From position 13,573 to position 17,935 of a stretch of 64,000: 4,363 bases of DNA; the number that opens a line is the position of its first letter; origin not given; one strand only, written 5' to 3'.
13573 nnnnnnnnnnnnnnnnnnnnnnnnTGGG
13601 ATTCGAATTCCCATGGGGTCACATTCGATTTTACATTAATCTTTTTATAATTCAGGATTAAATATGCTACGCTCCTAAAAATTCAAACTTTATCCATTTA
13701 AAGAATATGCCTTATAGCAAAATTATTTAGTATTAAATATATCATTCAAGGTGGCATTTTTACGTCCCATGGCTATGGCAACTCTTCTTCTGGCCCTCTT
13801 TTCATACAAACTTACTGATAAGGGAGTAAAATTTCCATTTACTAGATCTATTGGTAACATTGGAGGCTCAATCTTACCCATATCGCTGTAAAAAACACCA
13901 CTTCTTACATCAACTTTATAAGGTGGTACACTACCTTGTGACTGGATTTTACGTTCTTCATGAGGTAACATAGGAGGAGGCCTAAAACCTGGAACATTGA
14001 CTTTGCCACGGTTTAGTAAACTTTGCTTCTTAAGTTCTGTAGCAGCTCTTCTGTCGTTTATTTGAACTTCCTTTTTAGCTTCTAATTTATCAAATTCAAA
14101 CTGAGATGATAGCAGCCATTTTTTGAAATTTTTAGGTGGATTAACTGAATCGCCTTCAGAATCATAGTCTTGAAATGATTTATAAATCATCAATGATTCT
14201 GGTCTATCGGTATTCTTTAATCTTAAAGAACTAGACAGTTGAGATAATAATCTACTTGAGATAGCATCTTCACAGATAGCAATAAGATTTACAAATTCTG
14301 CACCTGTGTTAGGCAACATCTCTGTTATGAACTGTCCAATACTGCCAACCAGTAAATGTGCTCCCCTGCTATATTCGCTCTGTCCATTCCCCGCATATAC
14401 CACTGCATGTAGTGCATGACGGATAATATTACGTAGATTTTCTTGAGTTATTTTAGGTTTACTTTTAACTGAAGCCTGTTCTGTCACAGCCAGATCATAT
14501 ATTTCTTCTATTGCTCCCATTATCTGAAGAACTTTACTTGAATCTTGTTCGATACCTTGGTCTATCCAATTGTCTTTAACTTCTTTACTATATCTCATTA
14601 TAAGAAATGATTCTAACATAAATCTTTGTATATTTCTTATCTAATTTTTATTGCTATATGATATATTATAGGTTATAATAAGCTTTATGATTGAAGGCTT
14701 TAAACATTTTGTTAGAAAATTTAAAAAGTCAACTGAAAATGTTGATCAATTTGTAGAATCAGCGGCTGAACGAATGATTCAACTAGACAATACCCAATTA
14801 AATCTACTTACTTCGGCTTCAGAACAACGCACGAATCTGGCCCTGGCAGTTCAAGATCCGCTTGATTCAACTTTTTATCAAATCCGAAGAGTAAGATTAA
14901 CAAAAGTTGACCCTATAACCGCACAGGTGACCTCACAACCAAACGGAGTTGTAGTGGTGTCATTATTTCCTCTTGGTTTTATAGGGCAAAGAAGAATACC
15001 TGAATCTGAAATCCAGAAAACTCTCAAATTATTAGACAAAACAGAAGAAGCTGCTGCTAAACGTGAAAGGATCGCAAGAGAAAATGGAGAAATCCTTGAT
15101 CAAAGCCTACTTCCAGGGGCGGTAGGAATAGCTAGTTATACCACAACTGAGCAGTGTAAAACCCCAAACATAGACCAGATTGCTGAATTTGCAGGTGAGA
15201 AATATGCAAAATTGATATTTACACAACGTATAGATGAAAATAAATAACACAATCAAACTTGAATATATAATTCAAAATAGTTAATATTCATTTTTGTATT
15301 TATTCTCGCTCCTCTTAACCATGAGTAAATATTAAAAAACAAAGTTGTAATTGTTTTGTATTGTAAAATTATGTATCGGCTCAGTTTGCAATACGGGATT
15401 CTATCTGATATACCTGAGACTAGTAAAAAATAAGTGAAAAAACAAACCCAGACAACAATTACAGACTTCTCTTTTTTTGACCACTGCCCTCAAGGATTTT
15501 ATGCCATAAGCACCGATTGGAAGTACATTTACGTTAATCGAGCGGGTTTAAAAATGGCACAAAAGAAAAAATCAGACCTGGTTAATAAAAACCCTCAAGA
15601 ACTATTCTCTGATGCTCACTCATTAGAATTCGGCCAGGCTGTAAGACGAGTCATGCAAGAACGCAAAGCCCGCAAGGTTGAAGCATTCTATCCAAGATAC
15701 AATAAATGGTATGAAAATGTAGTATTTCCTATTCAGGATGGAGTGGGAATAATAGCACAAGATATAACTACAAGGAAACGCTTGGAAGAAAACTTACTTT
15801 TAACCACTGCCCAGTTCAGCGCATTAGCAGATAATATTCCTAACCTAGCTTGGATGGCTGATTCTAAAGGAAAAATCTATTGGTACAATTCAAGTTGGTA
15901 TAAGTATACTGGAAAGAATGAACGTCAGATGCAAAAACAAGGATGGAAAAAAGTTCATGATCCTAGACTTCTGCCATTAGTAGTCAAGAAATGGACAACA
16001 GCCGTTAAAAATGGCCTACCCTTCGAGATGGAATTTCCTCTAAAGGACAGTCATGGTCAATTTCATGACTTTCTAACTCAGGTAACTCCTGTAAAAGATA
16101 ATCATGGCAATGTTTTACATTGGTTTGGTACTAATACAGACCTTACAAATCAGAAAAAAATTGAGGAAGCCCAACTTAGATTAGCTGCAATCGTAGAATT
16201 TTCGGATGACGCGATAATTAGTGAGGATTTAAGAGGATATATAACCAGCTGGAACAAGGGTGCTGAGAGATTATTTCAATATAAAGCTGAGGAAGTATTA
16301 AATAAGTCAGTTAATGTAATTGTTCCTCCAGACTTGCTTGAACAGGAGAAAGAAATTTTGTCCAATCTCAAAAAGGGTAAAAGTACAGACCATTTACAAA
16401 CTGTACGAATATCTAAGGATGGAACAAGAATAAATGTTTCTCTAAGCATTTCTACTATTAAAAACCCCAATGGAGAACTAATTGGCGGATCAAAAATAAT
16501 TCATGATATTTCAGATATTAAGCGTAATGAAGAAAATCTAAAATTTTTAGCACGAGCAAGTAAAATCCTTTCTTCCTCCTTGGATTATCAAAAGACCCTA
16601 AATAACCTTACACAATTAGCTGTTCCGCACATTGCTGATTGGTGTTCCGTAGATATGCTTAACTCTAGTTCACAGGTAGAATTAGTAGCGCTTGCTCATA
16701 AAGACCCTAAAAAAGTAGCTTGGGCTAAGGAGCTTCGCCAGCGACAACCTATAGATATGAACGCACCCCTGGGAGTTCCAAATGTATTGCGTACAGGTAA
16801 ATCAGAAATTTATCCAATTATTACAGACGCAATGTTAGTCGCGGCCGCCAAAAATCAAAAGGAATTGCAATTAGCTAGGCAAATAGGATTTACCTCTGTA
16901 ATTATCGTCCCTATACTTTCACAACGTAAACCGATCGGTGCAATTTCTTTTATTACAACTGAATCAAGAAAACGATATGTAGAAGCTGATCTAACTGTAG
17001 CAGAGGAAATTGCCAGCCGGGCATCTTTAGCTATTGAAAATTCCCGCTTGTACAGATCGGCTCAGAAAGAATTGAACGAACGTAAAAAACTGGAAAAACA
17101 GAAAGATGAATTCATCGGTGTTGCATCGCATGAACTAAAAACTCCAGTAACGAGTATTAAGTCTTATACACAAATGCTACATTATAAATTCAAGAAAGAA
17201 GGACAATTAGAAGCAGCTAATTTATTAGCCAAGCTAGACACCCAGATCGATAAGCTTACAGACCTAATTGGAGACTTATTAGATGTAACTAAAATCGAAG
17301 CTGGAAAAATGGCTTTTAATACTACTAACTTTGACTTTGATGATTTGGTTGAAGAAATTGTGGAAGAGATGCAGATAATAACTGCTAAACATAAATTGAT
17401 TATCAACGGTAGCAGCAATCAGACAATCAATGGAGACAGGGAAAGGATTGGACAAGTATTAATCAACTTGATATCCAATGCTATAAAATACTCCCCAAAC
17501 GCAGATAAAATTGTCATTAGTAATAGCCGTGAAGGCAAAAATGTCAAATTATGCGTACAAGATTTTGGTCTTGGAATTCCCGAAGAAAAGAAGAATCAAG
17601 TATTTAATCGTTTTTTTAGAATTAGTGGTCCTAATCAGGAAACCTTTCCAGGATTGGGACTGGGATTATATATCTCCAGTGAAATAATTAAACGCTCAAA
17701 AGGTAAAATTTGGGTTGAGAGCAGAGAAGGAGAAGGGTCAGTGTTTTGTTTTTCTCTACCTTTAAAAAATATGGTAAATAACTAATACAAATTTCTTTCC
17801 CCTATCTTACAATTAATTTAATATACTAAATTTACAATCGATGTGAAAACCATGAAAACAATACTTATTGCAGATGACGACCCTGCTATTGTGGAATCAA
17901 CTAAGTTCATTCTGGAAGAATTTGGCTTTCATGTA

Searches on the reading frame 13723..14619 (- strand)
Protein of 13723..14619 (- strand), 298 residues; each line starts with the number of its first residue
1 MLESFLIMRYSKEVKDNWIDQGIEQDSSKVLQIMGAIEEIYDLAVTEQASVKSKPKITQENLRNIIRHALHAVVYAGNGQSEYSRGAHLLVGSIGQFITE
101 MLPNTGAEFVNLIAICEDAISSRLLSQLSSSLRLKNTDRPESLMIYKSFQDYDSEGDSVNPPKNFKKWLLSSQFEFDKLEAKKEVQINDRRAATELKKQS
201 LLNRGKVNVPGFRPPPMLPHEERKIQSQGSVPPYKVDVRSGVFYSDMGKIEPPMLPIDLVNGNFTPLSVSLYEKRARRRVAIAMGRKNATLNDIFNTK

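Call 6: search_protein_families(library=pfam, proteins=[window:13723-14619:-], max_evalue=0.1)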
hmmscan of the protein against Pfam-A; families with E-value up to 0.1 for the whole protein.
window:13723-14619:- (298 aa): 1 family
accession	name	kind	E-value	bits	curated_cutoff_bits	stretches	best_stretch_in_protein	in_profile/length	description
PF05697.18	Trigger_N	-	0.027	15.2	22.2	0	177-214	9-46/144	Bacterial trigger factor protein (TF)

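Call 10: find_homologous_proteins(query=window:13723-14619:-)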
Query window:13723-14619:- (298 aa): 1 proteins with E <= 0.001 among 815 candidates.
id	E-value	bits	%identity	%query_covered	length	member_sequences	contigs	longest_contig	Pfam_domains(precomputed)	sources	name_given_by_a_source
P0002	1.9e-192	656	100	100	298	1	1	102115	-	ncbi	-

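Call 19: search_protein_families(library=ncbifam, proteins=[window:13723-14619:-], max_evalue=1)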
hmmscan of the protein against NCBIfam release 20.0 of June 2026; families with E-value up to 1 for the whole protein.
window:13723-14619:- (298 aa): 0 families

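Call 22: predict_structure(protein=window:13723-14619:-)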
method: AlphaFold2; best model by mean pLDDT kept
length: 298 residues; sequences in the alignment: 1
mean_pLDDT: 38.0   pTM: 0.21
mean pLDDT of the five models: 38.0, 37.1, 37.0, 37.0, 34.3
residues with pLDDT >= 90: 0; 70-90: 0; 50-70: 11; < 50: 287
segments of 3 or more residues with pLDDT < 50: 1-64, 66-193, 199-239, 241-244, 247-283, 288-298
pLDDT, mean of each block of 10 residues (from residue 1): 31 37 38 45 41 41 47 40 43 44 36 37 33 29 30 29 33 29 36 48 39 32 30 43 48 34 36 44 47 41
secondary structure, 60 per line:
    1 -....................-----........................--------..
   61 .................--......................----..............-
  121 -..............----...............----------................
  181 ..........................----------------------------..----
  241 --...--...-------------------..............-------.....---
elements in order: H2-21 H27-50 H59-77 H80-101 H106-119 H122-135 H140-154 H165-206 E243-245 E248-250 H270-283 H291-295

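Call 42: search_protein_families(library=padloc, proteins=[window:13723-14619:-], max_evalue=1)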
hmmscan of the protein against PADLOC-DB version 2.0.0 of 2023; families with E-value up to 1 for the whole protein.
window:13723-14619:- (298 aa): 0 families

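Call 43: search_protein_families(library=phrogs, proteins=[window:13723-14619:-], max_evalue=1)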
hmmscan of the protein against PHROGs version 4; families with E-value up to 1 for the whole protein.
window:13723-14619:- (298 aa): 1 family
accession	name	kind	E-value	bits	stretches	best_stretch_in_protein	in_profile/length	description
phrog_37087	-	unknown function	0.21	12.8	1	8-58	52-99/113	-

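Call 48: find_related_loci(query=window:13723-14619:-, collection=metagenome_contigs, flank=8000)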
Query window:13723-14619:- (298 aa) in metagenome_contigs; peptide patterns used: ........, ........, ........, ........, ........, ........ (x = any residue, [..] = any of these).
53 stretches matched a pattern, but none encodes a relative of the query by tblastn (E <= 1e-3).

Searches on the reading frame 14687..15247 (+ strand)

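Call 6: search_protein_families(library=pfam, proteins=[window:14687-15247:+], max_evalue=0.1)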
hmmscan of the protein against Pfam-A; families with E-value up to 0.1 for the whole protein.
window:14687-15247:+ (186 aa): 0 families

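Call 19: search_protein_families(library=ncbifam, proteins=[window:14687-15247:+], max_evalue=1)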
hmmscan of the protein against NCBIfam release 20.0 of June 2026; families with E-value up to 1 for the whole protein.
window:14687-15247:+ (186 aa): 1 family
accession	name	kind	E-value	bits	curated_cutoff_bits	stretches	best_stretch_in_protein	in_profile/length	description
NF006795.0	PRK09300.1-3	equivalog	0.064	12.2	501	1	5-71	99-166/350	tRNA splicing endonuclease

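Call 42: search_protein_families(library=padloc, proteins=[window:14687-15247:+], max_evalue=1)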
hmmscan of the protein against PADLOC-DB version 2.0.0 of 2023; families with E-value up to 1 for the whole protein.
window:14687-15247:+ (186 aa): 0 families

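Call 43: search_protein_families(library=phrogs, proteins=[window:14687-15247:+], max_evalue=1)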
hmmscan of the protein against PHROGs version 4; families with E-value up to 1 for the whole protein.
window:14687-15247:+ (186 aa): 3 families
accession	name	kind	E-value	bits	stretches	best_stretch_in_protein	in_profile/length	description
phrog_24522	-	unknown function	0.046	14.6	1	138-172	18-51/70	-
phrog_37989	-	unknown function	0.092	14.3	1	32-83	13-64/82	-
phrog_4710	-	unknown function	0.23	12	1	95-142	60-107/211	-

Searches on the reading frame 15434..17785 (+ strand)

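Call 6: search_protein_families(library=pfam, proteins=[window:15434-17785:+], max_evalue=0.1)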
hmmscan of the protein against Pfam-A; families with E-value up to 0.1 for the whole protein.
window:15434-17785:+ (783 aa): 12 families
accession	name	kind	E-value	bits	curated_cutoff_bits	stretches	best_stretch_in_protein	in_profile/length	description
PF08448.16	PAS_4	-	9.8e-31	106.7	23.1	3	15-116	1-110/110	PAS fold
PF13426.13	PAS_9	-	4.9e-28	97.9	27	3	259-361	2-103/103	PAS domain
PF02518.31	HATPase_c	-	1.7e-25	90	26.4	1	667-778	1-110/111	Histidine kinase-, DNA gyrase B-, and HSP90-like ATPase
PF00989.32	PAS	-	1.7e-24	86.5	22.6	3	249-359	2-113/113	PAS fold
PF08447.18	PAS_3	-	9.5e-15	55.1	25.6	2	151-234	4-89/89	PAS fold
PF13188.13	PAS_8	-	1.6e-14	53.6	21.8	1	249-300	2-50/65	PAS domain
PF00512.31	HisKA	-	4.8e-14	52.6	26.9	1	556-624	1-66/66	His Kinase A (phospho-acceptor) domain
PF13185.12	GAF_2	-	1.9e-08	35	28.6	1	405-535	24-136/136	GAF domain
PF01590.32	GAF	-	3.6e-08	34.4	22.4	1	385-534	2-133/133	GAF domain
PF13492.12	GAF_3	-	0.00016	22.6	27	1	484-536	78-129/129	GAF domain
PF08670.17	MEKHLA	-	0.00083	19.7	23.7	1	257-336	36-117/143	MEKHLA domain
PF15714.11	SpoVT_C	-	0.0053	17.3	27.5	1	461-527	51-120/128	Stage V sporulation protein T C-terminal, transcription factor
